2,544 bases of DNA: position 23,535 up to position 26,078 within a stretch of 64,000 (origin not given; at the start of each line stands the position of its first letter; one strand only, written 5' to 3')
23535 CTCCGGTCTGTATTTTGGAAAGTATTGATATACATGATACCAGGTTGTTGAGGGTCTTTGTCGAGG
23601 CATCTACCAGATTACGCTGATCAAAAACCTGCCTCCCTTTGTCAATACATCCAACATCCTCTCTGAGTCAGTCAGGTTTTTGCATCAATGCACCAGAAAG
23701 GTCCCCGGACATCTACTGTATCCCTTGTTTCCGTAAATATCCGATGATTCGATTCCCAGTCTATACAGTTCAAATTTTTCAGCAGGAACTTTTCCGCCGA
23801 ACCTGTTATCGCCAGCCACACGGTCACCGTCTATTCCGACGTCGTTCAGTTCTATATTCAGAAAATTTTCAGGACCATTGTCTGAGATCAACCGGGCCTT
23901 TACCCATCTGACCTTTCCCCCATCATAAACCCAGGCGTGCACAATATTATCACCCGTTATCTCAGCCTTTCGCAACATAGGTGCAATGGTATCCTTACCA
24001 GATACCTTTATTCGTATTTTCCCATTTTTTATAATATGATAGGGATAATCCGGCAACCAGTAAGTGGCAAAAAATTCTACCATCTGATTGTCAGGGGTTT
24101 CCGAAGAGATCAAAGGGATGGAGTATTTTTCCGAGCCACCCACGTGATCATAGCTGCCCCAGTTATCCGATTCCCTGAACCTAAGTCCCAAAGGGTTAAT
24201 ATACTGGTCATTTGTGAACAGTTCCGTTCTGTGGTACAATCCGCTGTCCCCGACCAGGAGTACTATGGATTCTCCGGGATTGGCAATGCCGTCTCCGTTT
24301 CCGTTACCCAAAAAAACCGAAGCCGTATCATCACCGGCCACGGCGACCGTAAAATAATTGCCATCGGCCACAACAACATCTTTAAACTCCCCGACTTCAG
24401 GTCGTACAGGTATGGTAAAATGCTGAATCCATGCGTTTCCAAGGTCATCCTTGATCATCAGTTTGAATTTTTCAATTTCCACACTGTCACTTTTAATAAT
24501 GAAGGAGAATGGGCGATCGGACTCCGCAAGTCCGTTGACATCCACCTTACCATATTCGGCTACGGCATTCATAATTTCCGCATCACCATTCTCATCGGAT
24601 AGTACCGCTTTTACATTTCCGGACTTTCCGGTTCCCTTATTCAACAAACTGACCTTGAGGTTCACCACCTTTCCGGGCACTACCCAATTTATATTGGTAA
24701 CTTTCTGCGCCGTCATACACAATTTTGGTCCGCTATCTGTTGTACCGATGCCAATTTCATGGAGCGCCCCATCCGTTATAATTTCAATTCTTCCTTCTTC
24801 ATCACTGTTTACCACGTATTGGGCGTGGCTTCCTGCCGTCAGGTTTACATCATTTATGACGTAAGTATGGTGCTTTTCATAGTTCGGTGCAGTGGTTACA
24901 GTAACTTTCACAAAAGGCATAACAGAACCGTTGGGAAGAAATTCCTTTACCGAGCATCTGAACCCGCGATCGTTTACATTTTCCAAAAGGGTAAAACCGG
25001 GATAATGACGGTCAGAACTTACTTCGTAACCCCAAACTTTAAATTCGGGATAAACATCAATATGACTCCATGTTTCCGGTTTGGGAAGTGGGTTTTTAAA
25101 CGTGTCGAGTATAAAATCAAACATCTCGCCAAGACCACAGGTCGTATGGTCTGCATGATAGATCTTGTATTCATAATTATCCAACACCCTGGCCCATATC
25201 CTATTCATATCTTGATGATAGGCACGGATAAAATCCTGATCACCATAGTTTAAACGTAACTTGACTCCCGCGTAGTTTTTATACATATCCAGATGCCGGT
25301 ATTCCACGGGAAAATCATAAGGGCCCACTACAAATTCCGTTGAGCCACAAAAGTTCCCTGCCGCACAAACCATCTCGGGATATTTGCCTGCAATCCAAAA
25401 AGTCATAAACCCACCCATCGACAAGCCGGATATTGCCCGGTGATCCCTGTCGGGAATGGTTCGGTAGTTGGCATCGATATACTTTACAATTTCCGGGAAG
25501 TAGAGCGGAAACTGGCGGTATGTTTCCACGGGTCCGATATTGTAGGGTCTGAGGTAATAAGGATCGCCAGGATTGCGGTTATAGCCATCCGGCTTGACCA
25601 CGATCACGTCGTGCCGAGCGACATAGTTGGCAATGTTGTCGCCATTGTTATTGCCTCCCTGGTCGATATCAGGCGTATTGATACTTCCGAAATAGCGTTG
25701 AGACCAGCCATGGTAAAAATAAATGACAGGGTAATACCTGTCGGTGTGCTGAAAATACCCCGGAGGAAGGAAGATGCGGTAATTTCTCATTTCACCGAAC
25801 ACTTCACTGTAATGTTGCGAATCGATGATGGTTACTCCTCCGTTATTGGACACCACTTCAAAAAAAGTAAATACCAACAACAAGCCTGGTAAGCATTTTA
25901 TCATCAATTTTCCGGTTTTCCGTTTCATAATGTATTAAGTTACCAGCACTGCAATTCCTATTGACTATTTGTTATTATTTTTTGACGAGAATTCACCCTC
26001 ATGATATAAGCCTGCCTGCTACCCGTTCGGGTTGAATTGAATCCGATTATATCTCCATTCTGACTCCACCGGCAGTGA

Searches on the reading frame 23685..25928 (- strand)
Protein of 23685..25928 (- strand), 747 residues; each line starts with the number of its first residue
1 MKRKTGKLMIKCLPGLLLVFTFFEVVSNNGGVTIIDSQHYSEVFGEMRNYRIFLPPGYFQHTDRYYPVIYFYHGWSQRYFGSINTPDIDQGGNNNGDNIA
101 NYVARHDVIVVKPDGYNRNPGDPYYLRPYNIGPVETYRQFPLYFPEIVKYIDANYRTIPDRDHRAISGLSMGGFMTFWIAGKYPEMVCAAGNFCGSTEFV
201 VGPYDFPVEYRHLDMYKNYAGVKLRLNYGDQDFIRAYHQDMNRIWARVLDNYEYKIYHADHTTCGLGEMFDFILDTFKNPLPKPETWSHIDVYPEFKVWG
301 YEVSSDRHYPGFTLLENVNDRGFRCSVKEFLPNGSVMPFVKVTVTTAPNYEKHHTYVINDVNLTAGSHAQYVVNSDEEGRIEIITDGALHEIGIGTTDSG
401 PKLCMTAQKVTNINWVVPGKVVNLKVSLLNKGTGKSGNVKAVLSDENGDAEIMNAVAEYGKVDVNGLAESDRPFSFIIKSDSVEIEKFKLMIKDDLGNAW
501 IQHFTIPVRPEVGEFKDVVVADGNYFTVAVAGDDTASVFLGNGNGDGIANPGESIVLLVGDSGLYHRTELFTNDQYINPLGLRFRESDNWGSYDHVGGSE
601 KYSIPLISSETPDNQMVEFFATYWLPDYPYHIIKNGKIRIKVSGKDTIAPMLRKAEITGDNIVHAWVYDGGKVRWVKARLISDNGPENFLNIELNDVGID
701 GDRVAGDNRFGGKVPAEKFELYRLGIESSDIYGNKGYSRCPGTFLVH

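Call 13: search_protein_families(library=pfam, proteins=[window:23685-25928:-], max_evalue=0.001)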
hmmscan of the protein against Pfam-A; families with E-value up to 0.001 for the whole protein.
window:23685-25928:- (747 aa): 1 family
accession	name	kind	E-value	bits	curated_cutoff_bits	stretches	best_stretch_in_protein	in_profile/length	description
PF00756.26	Esterase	-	1.3e-12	48.5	22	1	41-196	1-149/251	Putative esterase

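Call 78: search_protein_families(library=ncbifam, proteins=[window:23685-25928:-], max_evalue=0.01)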
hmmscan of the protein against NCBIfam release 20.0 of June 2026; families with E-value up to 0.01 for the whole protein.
window:23685-25928:- (747 aa): 5 families
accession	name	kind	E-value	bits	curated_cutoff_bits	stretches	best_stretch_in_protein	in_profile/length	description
NF041944.1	Xylase_Ferestase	equivalog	6.2e-12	44.5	1200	1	34-196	468-623/694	bifunctional endo-1,4-beta-xylanase/feruloyl esterase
NF050058.1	e_dPHAscl_type1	hypoth_equivalog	1.8e-06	27.6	150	1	47-195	7-137/276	extracellular catalytic domain type 1 short-chain-length polyhydroxyalkanoate depolymerase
TIGR02821.1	fghA_ester_D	equivalog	0.00018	21.2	281.7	1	37-193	16-169/275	S-formylglutathione hydrolase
NF041940.1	choice_anch_X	domain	0.0024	17.6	25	1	692-718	1-27/37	choice-of-anchor X domain-containing protein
NF005757.0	PRK07581.1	subfamily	0.0095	14.8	332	0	165-198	127-160/339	hypothetical protein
